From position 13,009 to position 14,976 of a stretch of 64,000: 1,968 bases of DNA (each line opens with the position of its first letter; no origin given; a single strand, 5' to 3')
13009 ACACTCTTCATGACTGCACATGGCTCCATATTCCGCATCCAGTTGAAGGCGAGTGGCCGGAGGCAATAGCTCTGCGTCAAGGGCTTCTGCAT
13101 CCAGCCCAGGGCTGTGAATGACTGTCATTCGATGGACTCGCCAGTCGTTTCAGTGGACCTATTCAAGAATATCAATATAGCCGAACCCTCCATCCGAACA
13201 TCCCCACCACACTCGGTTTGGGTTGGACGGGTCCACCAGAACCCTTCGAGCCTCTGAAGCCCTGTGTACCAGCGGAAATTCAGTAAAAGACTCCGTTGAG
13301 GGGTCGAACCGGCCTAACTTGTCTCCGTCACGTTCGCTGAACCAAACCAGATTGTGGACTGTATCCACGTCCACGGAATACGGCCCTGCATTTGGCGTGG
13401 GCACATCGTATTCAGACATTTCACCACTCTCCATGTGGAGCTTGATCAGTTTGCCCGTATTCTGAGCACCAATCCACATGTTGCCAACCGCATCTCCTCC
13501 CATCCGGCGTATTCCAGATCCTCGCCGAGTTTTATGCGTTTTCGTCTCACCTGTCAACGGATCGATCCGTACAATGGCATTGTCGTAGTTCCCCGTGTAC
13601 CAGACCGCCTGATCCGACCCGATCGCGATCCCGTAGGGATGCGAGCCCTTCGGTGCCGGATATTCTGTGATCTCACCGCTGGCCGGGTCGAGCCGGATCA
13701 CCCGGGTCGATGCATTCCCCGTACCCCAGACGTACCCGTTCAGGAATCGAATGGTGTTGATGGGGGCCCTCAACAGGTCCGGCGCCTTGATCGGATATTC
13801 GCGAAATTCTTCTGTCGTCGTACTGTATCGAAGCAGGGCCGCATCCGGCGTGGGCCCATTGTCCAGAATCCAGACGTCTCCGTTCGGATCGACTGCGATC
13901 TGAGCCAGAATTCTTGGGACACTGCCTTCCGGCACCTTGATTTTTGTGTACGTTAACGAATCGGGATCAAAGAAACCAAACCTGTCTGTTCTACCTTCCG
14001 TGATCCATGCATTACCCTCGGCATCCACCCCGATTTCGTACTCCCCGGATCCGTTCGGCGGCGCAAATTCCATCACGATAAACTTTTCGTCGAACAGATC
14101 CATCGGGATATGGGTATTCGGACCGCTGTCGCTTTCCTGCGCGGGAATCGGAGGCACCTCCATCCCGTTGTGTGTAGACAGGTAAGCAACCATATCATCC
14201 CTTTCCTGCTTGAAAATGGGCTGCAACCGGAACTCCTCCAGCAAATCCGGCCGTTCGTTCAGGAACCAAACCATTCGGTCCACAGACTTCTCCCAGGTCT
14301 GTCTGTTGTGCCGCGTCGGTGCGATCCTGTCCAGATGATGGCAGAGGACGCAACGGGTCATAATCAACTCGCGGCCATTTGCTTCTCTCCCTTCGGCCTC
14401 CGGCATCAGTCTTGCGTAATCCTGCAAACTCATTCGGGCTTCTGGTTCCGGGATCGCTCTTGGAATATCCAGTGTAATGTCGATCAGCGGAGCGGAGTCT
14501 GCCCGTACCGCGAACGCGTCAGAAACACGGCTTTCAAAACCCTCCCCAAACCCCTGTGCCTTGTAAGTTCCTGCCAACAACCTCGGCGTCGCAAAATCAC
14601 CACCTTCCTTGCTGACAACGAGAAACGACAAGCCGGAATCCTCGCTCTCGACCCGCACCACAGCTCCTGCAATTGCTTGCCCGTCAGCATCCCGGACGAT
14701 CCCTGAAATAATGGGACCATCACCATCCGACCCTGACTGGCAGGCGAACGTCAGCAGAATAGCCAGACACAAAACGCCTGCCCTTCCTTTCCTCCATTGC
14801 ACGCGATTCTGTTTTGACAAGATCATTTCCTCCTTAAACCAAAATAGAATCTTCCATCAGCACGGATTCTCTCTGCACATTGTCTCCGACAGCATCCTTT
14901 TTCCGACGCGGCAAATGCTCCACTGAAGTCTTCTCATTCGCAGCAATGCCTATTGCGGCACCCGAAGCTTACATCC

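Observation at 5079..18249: Mirror-image paralogous respiratory-type clusters (SorA-like Mo enzyme, cytochrome c, cyt-c/beta-propeller fusion, diheme cytochrome) flanking a lactonase-like gene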

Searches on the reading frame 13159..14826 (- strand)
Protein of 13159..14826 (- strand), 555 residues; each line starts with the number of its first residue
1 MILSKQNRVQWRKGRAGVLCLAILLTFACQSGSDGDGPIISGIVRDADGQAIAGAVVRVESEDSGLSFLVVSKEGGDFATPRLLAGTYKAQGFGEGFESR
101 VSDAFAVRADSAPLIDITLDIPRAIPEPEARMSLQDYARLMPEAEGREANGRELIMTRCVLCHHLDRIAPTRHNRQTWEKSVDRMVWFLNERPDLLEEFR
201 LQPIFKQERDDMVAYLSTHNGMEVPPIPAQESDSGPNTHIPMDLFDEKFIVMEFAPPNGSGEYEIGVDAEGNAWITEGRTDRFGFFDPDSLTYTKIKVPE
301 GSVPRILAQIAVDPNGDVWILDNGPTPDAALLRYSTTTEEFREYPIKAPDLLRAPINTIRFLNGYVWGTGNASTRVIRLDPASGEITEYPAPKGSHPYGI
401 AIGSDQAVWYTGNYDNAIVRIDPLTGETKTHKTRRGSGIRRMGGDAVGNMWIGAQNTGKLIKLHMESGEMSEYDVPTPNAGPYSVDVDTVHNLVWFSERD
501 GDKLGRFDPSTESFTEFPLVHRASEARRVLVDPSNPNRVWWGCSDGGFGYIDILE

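Call 4: search_protein_families(library=pfam, proteins=[window:13159-14826:-], max_evalue=0.01)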
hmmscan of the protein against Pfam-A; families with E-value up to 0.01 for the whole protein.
window:13159-14826:- (555 aa): 5 families
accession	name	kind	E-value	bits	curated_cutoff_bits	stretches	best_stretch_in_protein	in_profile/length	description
PF24684.1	Vgb_lyase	-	3.8e-30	105.1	50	1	258-534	11-275/290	Virginiamycin B lyase family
PF13620.12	CarboxypepD_reg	-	3.6e-13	50.1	32.3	1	40-119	2-81/82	Carboxypeptidase regulatory-like domain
PF21959.2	DUF6923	-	5.1e-09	36.7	27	1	331-399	111-178/234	Repeat of unknown function (DUF6923)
PF08450.18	SGL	-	0.00048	20.2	26.3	0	405-473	11-220/246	SMP-30/Gluconolactonase/LRE-like region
PF13442.11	Cytochrome_CBB3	-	0.0024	18.6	27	1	149-216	4-68/68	Cytochrome C oxidase, cbb3-type, subunit III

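Call 5: search_protein_families(library=ncbifam, proteins=[window:13159-14826:-], max_evalue=0.01)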
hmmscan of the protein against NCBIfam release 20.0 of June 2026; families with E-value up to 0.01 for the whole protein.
window:13159-14826:- (555 aa): 4 families
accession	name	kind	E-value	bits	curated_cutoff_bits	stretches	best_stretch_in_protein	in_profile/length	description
NF000096.1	stregra_B_VgbB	exception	1.5e-26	93.3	600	1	259-509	14-253/295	streptogramin B lyase Vgb(B)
NF000022.1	stregra_B_VgbA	exception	1.1e-23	83.8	600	1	259-532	14-275/299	streptogramin B lyase Vgb(A)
NF052246.1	SorB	equivalog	0.00032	20.7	93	1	144-186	13-57/80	SorB family sulfite dehydrogenase c-type cytochrome subunit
TIGR03606.1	non_repeat_PQQ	subfamily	0.00055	18.9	434.55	0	395-431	30-66/454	glucose/sorbosone family PQQ-dependent dehydrogenase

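Call 26: find_homologous_proteins(query=window:13159-14826:-, max_evalue=1e-10)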
Query window:13159-14826:- (555 aa): 76 proteins with E <= 1e-10 among 8000 candidates.
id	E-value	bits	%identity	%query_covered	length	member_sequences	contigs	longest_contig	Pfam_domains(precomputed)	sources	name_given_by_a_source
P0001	0.0e+0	1282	99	100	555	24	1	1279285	PF21959.3,PF24684.2,PF13620.13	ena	-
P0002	0.0e+0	1143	87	100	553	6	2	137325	PF21959.3,PF24684.2,PF13620.13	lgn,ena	-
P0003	2.6e-218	744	59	100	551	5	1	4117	PF21959.3,PF24684.2,PF13620.13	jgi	jgi:streptogramin lyase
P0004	2.3e-202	692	56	97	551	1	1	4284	PF21959.3,PF24684.2,PF13620.13,PF08450.19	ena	-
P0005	1.1e-176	607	49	97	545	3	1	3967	PF21959.3,PF24684.2,PF13620.13,PF17210.10,PF08450.19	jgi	jgi:virginiamycin B lyase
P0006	2.5e-172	593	50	97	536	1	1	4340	PF09098.16,PF21959.3,PF24684.2,PF13620.13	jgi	jgi:virginiamycin B lyase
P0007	2.1e-169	583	48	99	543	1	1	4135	PF21959.3,PF24684.2,PF13620.13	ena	-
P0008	4.5e-167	575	49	97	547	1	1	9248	PF21959.3,PF24684.2,PF13620.13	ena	-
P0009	2.6e-166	573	49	97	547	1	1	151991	PF21959.3,PF24684.2,PF13620.13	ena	-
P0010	5.8e-166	572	48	97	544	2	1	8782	PF21959.3,PF24684.2,PF13620.13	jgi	-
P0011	7.7e-164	565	48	96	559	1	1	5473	PF21959.3,PF24684.2,PF13620.13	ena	-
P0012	9.0e-164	564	49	93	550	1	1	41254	PF21959.3,PF24684.2,PF13620.13,PF08450.19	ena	-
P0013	8.3e-161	555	49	93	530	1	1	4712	PF09098.16,PF21959.3,PF24684.2,PF13620.13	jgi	-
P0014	2.1e-159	550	48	97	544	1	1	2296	PF21959.3,PF24684.2,PF13620.13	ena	-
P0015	4.1e-158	546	48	99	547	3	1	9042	PF21959.3,PF24684.2,PF13620.13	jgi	jgi:virginiamycin B lyase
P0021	2.9e-130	454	41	97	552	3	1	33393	PF09098.16,PF21959.3,PF24684.2,PF13620.13,PF08450.19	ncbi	-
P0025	3.0e-110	388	40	96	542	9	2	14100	PF07494.18,PF21959.3,PF24684.2,PF13620.13,PF08450.19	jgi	jgi:streptogramin lyase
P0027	1.4e-83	300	35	93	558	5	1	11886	PF21959.3,PF24684.2,PF13620.13,PF08450.19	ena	-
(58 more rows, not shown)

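Call 27: find_encoding_contigs(protein=P0002, flank=10000, max_places=2)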
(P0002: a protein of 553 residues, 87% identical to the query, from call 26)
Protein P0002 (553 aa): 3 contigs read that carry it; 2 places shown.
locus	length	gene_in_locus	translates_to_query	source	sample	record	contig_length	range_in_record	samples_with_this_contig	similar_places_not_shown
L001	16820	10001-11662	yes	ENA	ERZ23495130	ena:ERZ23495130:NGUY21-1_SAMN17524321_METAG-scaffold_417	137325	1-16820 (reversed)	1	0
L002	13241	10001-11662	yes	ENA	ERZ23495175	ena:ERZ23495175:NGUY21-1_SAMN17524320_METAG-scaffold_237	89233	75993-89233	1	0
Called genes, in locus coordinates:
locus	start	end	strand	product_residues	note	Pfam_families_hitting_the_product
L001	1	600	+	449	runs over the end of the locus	PF07586:HXXSHH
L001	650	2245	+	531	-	PF12796:Ank_2, PF13637:Ank_4 (weak), PF13637:Ank_4 (weak), PF23745:ANK_LRRK2 (weak), PF12796:Ank_2, PF13637:Ank_4 (weak), PF00023:Ank, PF12796:Ank_2, +4 more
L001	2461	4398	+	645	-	PF07969:Amidohydro_3, PF01979:Amidohydro_1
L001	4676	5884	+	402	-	PF01436:NHL (faint), PF10282:Lactonase (faint)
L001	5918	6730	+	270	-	-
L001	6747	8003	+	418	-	PF00174:Oxidored_molyb, PF03404:Mo-co_dimer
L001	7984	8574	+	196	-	PF00034:Cytochrom_C (faint), PF13442:Cytochrome_CBB3 (weak)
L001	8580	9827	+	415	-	PF02276:CytoC_RC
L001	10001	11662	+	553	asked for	PF13620:CarboxypepD_reg, PF21959:DUF6923 (faint), PF24684:Vgb_lyase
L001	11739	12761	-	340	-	PF08450:SGL, PF24684:Vgb_lyase (weak), PF01731:Arylesterase (weak)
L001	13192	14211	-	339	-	PF13276:HTH_21 (weak), PF00665:rve, PF13683:rve_3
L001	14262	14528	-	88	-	PF01527:HTH_Tnp_1, PF13384:HTH_23 (weak), PF13518:HTH_28 (weak), PF13551:HTH_29 (weak)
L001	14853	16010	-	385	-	PF00589:Phage_integrase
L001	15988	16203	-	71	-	PF13551:HTH_29 (weak), PF13384:HTH_23 (weak), PF12728:HTH_17, PF00376:MerR (weak), PF13518:HTH_28 (faint)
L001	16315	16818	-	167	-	?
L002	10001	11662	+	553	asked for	PF13620:CarboxypepD_reg, PF21959:DUF6923 (faint), PF24684:Vgb_lyase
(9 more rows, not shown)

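Call 28: find_encoding_contigs(protein=P0009, flank=10000, max_places=2)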
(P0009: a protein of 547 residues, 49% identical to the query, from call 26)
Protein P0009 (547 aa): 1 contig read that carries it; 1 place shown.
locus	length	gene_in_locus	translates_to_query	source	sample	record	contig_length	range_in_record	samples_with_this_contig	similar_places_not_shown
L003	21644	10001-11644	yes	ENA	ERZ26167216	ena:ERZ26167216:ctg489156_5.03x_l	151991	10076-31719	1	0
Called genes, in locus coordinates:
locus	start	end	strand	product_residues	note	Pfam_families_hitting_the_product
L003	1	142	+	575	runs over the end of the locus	PF13606:Ank_3 (faint), PF00023:Ank (faint), PF12796:Ank_2, PF13857:Ank_5 (faint), PF12796:Ank_2, PF13637:Ank_4 (weak), PF12796:Ank_2 (weak), PF13637:Ank_4 (weak)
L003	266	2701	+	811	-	PF07626:PSD3, PF07637:PSD5, PF07631:PSD4, PF07627:PSCyt3, PF07624:PSD2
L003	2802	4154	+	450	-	PF07586:HXXSHH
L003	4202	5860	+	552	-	PF12796:Ank_2, PF00023:Ank (weak), PF13637:Ank_4, PF13857:Ank_5, PF12796:Ank_2, PF00023:Ank (weak), PF12796:Ank_2, PF13637:Ank_4 (weak), +5 more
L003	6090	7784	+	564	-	PF13620:CarboxypepD_reg, PF24684:Vgb_lyase, PF21959:DUF6923 (faint)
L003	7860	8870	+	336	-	PF07883:Cupin_2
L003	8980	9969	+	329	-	PF08450:SGL, PF24684:Vgb_lyase (weak), PF03088:Str_synth (faint), PF01731:Arylesterase (weak)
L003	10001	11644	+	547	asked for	PF13620:CarboxypepD_reg, PF21959:DUF6923 (faint), PF24684:Vgb_lyase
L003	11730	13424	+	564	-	PF13620:CarboxypepD_reg, PF16819:DUF5074 (faint), PF21959:DUF6923 (faint), PF08450:SGL (faint), PF24684:Vgb_lyase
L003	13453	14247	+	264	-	PF01322:Cytochrom_C_2, PF13442:Cytochrome_CBB3 (weak), PF00034:Cytochrom_C (weak)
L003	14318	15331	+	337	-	PF00190:Cupin_1 (weak), PF07883:Cupin_2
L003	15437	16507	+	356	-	PF07883:Cupin_2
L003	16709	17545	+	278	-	PF07715:Plug (faint)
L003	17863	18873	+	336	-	PF00593:TonB_dep_Rec_b-barrel, PF14905:OMP_b-brl_3 (faint)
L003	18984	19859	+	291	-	PF00551:Formyl_trans_N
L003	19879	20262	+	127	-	PF01042:Ribonuc_L-PSP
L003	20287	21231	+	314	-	PF13534:Fer4_17 (faint), PF12838:Fer4_7 (weak), PF13484:Fer4_16 (weak)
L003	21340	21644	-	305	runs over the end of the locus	PF00753:Lactamase_B, PF23023:Anti-Pycsar_Apyc1 (weak), PF12706:Lactamase_B_2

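Call 29: find_encoding_contigs(protein=P0012, flank=10000, max_places=2)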
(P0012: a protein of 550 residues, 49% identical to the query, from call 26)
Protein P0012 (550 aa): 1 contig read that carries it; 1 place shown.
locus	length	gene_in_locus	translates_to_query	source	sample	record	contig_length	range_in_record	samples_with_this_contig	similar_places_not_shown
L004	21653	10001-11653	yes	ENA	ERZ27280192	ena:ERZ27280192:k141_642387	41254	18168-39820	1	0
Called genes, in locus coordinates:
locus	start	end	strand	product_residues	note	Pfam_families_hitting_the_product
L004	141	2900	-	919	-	PF07715:Plug, PF00593:TonB_dep_Rec_b-barrel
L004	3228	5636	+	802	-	PF07626:PSD3, PF07637:PSD5, PF07631:PSD4, PF07627:PSCyt3, PF07624:PSD2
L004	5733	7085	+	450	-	PF07586:HXXSHH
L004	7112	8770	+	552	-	PF12796:Ank_2, PF13637:Ank_4 (weak), PF00023:Ank (weak), PF13637:Ank_4, PF13857:Ank_5 (weak), PF12796:Ank_2, PF00023:Ank (weak), PF12796:Ank_2, +5 more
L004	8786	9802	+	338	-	PF07883:Cupin_2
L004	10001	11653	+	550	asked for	PF13620:CarboxypepD_reg, PF08450:SGL (faint), PF24684:Vgb_lyase, PF21959:DUF6923 (faint)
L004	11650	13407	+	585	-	PF12796:Ank_2, PF00023:Ank (weak), PF12796:Ank_2, PF13637:Ank_4, PF13857:Ank_5 (weak), PF12796:Ank_2, PF13637:Ank_4, PF12796:Ank_2, +5 more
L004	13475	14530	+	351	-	PF07883:Cupin_2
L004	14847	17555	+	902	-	PF07715:Plug, PF00593:TonB_dep_Rec_b-barrel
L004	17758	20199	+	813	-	PF07626:PSD3, PF07637:PSD5, PF07631:PSD4, PF07627:PSCyt3, PF07624:PSD2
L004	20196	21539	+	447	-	PF07586:HXXSHH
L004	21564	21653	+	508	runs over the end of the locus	?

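Call 30: find_encoding_contigs(protein=P0021, flank=10000, max_places=2)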
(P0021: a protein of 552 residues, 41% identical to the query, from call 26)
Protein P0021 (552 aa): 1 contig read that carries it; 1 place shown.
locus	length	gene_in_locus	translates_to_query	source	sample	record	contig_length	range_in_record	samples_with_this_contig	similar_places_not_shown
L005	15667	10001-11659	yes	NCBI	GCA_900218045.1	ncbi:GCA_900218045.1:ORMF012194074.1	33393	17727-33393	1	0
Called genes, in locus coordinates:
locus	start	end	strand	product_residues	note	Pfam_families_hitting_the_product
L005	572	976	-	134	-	-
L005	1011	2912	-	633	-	PF07969:Amidohydro_3, PF01979:Amidohydro_1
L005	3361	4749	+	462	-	-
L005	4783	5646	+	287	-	-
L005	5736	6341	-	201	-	-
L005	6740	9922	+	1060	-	PF13620:CarboxypepD_reg, PF13715:CarbopepD_reg_2 (faint), PF25183:OMP_b-brl_4, PF00593:TonB_dep_Rec_b-barrel (weak)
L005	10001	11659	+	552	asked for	PF13620:CarboxypepD_reg, PF09098:Dehyd-heme_bind (weak), PF21959:DUF6923 (faint), PF08450:SGL (faint), PF24684:Vgb_lyase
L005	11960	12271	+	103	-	-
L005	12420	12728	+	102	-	PF05015:HigB-like_toxin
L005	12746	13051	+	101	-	PF01381:HTH_3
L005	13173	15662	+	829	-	PF07635:PSCyt1 (faint), PF13442:Cytochrome_CBB3 (faint), PF07626:PSD3, PF07637:PSD5, PF07631:PSD4, PF07627:PSCyt3, PF07624:PSD2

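Call 31: find_encoding_contigs(protein=P0025, flank=10000, max_places=2)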
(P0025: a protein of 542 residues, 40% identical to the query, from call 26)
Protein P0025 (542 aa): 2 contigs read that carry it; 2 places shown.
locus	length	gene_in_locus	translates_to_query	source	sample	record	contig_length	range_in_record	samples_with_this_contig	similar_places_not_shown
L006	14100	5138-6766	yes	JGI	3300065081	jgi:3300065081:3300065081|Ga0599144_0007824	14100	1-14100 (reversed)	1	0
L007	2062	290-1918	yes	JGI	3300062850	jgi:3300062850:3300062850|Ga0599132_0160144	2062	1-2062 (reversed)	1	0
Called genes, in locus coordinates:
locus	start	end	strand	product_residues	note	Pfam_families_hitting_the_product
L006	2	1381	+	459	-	?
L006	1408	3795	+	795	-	PF13442:Cytochrome_CBB3 (weak), PF07626:PSD3, PF07637:PSD5, PF07631:PSD4, PF07627:PSCyt3, PF07624:PSD2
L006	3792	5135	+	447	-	PF07586:HXXSHH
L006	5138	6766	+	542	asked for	PF07494:Reg_prop (faint), PF13620:CarboxypepD_reg, PF08450:SGL (faint), PF21959:DUF6923 (faint), PF24684:Vgb_lyase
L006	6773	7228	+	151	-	PF12836:HHH_3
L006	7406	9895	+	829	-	PF07635:PSCyt1 (faint), PF07626:PSD3, PF07637:PSD5, PF07631:PSD4, PF07627:PSCyt3, PF07624:PSD2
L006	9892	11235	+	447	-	PF07586:HXXSHH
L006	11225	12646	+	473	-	PF12796:Ank_2, PF13637:Ank_4 (weak), PF00023:Ank, PF13637:Ank_4, PF13857:Ank_5 (weak), PF12796:Ank_2, PF12796:Ank_2, PF13857:Ank_5, +5 more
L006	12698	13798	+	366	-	PF01436:NHL (faint), PF17170:DUF5128 (faint), PF06739:SBBP (faint), PF08450:SGL (weak)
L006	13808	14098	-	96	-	?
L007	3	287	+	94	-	?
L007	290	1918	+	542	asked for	PF07494:Reg_prop (faint), PF13620:CarboxypepD_reg, PF08450:SGL (faint), PF21959:DUF6923 (faint), PF24684:Vgb_lyase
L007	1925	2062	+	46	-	?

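Call 32: find_encoding_contigs(protein=P0027, flank=10000, max_places=2)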
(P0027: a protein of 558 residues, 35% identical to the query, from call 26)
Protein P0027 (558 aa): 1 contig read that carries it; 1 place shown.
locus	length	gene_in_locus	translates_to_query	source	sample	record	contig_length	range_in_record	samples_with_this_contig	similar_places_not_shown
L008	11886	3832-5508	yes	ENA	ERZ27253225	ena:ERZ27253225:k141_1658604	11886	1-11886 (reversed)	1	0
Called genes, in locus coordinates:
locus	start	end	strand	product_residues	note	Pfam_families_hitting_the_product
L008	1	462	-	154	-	?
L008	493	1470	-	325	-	PF16868:NMT1_3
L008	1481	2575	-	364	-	PF08240:ADH_N, PF16912:Glu_dehyd_C (weak), PF00107:ADH_zinc_N, PF13602:ADH_zinc_N_2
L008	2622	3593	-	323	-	PF13379:NMT1_2, PF09084:NMT1, PF12974:Phosphonate-bd (weak)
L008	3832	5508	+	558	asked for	PF13620:CarboxypepD_reg, PF08450:SGL (faint), PF21959:DUF6923 (faint), PF24684:Vgb_lyase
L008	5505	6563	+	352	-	PF08450:SGL (faint), PF13449:Phytase-like (faint), PF25021:TEN_NHL (faint), PF01436:NHL (weak), PF06739:SBBP (faint), PF17170:DUF5128 (faint), PF01436:NHL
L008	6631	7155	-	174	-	PF02417:Chromate_transp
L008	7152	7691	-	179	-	PF02417:Chromate_transp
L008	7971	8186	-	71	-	-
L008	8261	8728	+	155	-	-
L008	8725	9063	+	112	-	-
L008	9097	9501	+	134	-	PF13620:CarboxypepD_reg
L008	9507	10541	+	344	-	PF13379:NMT1_2, PF09084:NMT1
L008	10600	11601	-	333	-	PF13379:NMT1_2, PF09084:NMT1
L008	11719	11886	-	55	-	?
